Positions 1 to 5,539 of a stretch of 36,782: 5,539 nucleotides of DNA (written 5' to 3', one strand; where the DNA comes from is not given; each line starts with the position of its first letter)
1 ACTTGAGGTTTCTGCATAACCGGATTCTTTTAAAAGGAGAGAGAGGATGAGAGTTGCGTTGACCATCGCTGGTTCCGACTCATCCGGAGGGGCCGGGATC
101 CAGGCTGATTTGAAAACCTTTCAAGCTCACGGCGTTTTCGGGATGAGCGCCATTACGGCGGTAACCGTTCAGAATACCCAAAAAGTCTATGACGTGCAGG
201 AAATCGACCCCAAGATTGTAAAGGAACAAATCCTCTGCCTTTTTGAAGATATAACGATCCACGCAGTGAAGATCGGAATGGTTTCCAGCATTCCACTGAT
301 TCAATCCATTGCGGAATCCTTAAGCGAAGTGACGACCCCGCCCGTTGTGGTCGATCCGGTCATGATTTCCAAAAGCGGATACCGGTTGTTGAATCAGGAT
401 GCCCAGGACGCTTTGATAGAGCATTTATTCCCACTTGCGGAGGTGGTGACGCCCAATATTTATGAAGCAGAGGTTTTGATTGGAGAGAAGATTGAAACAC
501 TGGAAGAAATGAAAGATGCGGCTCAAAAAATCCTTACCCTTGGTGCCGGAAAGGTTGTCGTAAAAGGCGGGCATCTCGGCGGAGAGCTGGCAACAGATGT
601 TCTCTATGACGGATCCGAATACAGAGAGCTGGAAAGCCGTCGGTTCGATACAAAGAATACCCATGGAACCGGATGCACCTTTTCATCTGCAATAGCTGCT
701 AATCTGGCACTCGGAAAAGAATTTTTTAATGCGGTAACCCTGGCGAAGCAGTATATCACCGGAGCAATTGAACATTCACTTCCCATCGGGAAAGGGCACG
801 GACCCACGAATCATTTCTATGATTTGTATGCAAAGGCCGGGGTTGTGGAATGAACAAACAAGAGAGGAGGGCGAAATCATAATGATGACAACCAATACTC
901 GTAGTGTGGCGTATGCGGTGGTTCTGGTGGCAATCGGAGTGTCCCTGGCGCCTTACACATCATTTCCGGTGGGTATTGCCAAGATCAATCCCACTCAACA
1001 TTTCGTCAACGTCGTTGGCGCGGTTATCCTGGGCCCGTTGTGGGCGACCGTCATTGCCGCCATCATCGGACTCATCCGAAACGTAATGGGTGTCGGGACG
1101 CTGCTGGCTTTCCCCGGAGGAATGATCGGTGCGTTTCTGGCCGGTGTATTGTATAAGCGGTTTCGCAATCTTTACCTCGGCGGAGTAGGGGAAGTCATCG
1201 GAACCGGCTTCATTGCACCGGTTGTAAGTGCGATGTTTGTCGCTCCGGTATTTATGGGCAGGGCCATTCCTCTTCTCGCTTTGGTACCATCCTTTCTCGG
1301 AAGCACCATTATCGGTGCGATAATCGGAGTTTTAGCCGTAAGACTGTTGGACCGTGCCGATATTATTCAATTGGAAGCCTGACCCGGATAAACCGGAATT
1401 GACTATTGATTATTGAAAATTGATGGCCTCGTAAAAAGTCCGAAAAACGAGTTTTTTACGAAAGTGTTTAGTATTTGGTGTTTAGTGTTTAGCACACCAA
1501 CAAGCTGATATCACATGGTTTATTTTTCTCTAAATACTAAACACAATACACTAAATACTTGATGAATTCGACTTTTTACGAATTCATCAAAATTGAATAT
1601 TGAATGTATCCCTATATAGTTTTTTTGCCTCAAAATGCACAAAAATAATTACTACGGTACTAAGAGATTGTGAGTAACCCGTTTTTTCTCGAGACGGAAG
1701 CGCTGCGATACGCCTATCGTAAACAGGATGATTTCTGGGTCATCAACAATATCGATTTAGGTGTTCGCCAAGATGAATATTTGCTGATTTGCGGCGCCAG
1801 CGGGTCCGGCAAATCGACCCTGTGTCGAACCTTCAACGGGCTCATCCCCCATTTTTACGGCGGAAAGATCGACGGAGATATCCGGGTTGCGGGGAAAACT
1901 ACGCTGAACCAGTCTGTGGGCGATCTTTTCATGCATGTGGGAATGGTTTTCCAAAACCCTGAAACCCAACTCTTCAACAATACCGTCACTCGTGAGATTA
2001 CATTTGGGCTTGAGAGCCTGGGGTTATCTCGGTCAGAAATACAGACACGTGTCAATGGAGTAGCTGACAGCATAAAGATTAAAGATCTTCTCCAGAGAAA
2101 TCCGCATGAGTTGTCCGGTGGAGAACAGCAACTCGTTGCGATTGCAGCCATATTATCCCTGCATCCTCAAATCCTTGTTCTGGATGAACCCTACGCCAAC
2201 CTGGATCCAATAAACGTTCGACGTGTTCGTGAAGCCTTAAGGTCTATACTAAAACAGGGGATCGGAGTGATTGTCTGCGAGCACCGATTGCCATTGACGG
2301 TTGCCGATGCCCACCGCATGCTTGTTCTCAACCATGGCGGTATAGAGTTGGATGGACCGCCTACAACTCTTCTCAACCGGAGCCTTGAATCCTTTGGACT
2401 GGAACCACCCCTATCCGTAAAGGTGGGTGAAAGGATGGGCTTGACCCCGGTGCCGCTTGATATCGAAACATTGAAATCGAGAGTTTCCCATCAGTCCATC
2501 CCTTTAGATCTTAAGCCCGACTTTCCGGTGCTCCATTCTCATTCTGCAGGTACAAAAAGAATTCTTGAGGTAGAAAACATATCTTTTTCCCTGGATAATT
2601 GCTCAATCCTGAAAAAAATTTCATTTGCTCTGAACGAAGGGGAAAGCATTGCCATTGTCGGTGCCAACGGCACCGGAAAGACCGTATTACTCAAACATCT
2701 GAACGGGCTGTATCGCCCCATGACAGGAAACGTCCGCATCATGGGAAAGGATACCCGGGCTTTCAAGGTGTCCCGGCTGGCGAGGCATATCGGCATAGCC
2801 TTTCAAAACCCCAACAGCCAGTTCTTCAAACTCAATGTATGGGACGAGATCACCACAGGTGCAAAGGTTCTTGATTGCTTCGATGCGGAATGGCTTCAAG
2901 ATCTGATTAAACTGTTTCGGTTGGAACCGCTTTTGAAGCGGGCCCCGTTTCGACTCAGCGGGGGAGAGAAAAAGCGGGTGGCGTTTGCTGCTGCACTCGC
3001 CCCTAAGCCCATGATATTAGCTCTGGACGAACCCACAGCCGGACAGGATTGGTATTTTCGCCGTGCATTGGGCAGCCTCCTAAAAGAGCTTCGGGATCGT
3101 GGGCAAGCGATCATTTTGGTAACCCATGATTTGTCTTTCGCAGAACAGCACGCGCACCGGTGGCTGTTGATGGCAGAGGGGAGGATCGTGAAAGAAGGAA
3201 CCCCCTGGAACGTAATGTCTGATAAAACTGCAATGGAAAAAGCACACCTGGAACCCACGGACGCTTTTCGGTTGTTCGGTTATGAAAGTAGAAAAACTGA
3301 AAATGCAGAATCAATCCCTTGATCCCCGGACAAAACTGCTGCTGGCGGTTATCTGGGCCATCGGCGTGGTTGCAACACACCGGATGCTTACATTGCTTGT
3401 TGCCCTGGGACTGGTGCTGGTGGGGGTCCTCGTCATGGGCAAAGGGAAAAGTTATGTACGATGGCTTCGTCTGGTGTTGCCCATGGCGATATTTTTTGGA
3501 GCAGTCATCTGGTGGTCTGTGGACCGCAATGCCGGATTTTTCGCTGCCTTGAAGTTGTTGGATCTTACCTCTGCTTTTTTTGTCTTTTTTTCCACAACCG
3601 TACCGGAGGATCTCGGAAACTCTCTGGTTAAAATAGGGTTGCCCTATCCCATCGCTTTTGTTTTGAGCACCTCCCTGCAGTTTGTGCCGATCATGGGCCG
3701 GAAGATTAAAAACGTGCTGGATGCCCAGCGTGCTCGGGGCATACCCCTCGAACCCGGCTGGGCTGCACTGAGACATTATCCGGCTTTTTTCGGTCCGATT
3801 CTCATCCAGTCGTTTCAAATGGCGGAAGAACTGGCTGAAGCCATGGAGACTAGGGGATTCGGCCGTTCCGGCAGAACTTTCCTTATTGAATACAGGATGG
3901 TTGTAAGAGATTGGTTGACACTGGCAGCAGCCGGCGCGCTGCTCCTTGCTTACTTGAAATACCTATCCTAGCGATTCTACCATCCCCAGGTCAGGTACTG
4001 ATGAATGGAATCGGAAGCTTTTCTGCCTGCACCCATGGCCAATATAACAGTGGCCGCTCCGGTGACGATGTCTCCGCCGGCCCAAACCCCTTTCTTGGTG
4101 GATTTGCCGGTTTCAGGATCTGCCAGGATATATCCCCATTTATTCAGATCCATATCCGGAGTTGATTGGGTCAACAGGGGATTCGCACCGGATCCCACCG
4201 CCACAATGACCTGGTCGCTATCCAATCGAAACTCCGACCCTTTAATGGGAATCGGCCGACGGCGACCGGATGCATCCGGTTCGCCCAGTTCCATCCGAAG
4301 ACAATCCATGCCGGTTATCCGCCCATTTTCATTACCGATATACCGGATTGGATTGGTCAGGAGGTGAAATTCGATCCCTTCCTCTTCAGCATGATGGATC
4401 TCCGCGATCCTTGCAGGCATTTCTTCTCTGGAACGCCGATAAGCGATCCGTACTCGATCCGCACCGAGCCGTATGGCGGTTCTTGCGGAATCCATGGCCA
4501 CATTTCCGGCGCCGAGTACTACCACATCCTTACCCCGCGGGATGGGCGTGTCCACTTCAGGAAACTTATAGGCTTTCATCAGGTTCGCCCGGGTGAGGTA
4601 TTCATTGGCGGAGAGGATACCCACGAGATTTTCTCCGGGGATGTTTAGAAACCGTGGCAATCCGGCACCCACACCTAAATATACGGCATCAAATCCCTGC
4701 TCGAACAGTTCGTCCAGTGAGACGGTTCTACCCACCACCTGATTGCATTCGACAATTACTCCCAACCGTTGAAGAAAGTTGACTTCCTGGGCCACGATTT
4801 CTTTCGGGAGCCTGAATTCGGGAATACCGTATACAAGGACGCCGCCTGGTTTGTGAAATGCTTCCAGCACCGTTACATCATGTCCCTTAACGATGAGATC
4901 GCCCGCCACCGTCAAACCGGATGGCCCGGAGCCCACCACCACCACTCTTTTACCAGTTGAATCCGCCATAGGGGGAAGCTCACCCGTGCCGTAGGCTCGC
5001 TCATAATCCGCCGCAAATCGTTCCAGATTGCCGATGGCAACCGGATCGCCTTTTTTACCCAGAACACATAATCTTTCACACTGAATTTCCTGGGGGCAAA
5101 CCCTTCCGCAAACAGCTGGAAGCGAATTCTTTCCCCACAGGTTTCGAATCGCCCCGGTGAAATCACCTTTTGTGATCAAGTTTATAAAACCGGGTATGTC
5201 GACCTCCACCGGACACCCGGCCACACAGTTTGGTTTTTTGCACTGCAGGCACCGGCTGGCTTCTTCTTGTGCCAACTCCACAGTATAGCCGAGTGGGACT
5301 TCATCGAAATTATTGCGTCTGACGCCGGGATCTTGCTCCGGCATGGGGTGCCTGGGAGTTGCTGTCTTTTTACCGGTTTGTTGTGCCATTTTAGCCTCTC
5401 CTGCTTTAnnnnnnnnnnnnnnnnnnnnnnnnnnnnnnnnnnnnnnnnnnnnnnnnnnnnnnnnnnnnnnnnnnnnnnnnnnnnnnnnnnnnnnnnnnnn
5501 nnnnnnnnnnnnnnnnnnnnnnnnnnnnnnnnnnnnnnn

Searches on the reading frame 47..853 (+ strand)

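Call 46: search_protein_families(library=pfam, proteins=[window:47-853:+], max_evalue=0.001)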
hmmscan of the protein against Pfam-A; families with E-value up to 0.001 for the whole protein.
window:47-853:+ (268 aa): 3 families
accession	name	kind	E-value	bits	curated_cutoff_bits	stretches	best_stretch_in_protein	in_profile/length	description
PF08543.17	Phos_pyr_kin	-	1.3e-100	336.3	27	1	11-255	1-246/246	Phosphomethylpyrimidine kinase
PF00294.29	PfkB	-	1.7e-12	47.7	25.8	1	120-234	173-283/302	pfkB family carbohydrate kinase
PF02110.20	HK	-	0.00073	19.4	27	0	76-233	57-212/247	Hydroxyethylthiazole kinase family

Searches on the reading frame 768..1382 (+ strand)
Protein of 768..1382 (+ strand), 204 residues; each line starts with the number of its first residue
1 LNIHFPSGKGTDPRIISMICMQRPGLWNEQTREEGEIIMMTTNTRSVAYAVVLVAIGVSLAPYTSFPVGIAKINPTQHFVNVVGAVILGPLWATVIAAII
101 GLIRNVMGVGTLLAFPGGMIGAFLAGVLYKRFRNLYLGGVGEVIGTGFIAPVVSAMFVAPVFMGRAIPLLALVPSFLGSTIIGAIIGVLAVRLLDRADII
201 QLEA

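Call 46: search_protein_families(library=pfam, proteins=[window:768-1382:+], max_evalue=0.001)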
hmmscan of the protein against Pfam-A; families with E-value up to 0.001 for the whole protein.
window:768-1382:+ (204 aa): 2 families
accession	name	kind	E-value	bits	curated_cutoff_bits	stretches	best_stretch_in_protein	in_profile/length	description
PF09512.15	ThiW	-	5e-47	160.2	30.3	1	48-196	2-149/150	Thiamine-precursor transporter protein (ThiW)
PF12822.12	ECF_trnsprt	-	0.00038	20.9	30.7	1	46-189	2-164/169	ECF transporter, substrate-specific component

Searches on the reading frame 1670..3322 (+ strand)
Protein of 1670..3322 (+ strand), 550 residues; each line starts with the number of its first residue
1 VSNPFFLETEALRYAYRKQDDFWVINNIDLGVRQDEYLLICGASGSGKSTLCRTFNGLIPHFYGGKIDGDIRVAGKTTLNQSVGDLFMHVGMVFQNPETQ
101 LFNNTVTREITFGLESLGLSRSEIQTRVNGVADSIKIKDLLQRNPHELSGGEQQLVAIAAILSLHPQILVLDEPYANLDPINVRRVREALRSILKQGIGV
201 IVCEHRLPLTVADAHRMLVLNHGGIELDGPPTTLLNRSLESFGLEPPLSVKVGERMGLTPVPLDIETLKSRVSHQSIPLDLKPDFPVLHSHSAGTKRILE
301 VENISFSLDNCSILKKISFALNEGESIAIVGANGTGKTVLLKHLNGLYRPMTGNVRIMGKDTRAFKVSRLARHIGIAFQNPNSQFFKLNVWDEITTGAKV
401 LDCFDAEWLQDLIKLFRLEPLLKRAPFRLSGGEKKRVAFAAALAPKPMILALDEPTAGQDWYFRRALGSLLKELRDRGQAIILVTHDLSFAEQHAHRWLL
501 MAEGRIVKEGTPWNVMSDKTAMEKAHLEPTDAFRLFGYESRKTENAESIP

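Call 46: search_protein_families(library=pfam, proteins=[window:1670-3322:+], max_evalue=0.001)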
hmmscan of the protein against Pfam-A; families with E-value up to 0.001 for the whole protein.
window:1670-3322:+ (550 aa): 22 families
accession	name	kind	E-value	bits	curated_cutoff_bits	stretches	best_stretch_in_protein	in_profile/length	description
PF00005.33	ABC_tran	-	2.7e-56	190.4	25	2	314-457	1-137/137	ABC transporter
PF13304.12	AAA_21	-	5.5e-18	66.5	27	2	137-201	227-294/304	AAA domain, putative AbiEii toxin, Type IV TA system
PF02463.25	SMC_N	-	3e-17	63.2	40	2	37-207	26-199/220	RecF/RecN/SMC N terminal domain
PF13401.12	AAA_22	-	8.7e-09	36.2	27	0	35-59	5-29/130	AAA domain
PF13191.12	AAA_16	-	3.8e-07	31.2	32.6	0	36-56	25-45/167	AAA ATPase domain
PF13555.12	AAA_29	-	2.2e-06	27.8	27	0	33-51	20-38/61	P-loop containing region of AAA domain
PF13558.12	SbcC_Walker_B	-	8.3e-06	26.4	27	0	141-191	26-89/90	SbcC/RAD50-like, Walker B motif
PF03193.22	RsgA_GTPase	-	1.5e-05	25.3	30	0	299-357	82-139/174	RsgA GTPase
PF01580.24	FtsK_SpoIIIE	-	3e-05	24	24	0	37-55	41-59/221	FtsK/SpoIIIE family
PF20720.3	nSTAND3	-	3.3e-05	24.1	27.2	0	33-54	15-36/155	Novel STAND NTPase 3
PF06745.19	ATPase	-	5.6e-05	23.1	26.6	0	31-55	15-39/231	KaiC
PF13604.12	AAA_30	-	6.8e-05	23.1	27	0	326-378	20-70/191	AAA domain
PF01078.27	Mg_chelatase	-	8.2e-05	22.5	20.3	0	37-62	24-49/207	Magnesium chelatase, subunit ChlI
PF13238.12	AAA_18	-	0.0001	23.2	29.4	0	39-56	2-19/128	AAA domain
PF20703.3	nSTAND1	-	0.00021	21.5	27.1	0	32-63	30-59/379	Novel STAND NTPase 1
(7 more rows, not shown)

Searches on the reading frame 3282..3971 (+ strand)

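Call 46: search_protein_families(library=pfam, proteins=[window:3282-3971:+], max_evalue=0.001)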
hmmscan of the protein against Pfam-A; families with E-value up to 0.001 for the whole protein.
window:3282-3971:+ (229 aa): 1 family
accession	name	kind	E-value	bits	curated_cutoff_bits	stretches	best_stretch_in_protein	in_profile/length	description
PF02361.21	CbiQ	-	3.9e-19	69.6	25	1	12-195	7-210/216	Cobalt transport protein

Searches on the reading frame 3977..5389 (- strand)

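Call 46: search_protein_families(library=pfam, proteins=[window:3977-5389:-], max_evalue=0.001)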
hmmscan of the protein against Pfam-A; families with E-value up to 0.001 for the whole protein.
window:3977-5389:- (470 aa): 9 families
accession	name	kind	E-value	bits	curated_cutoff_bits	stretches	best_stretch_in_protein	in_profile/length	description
PF14691.11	Fer4_20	-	1.7e-42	144.2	25.8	1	24-133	1-111/113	Dihydroprymidine dehydrogenase domain II, 4Fe-4S cluster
PF07992.20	Pyr_redox_2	-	1.8e-29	103.5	26.1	1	148-455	2-291/291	Pyridine nucleotide-disulphide oxidoreductase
PF00070.33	Pyr_redox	-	1.4e-11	45.2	22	1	289-360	2-76/82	Pyridine nucleotide-disulphide oxidoreductase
PF13738.12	Pyr_redox_3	-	2.1e-07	30.9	30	0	284-321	162-198/305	Pyridine nucleotide-disulphide oxidoreductase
PF13241.12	NAD_binding_7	-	9e-06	26.7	22.1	0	142-175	3-36/104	Putative NAD(P)-binding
PF01262.27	AlaDh_PNT_C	-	3.5e-05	23.8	23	0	259-321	3-67/214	Alanine dehydrogenase/PNT, C-terminal domain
PF13450.12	NAD_binding_8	-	6.9e-05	23.5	21.9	1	151-183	1-33/68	NAD(P)-binding Rossmann-like domain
PF01946.23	Thi4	-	0.00019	21.2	26.2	0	147-212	18-83/235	Thi4 family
PF01266.30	DAO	-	0.00026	21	27.9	1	148-182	1-35/353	FAD dependent oxidoreductase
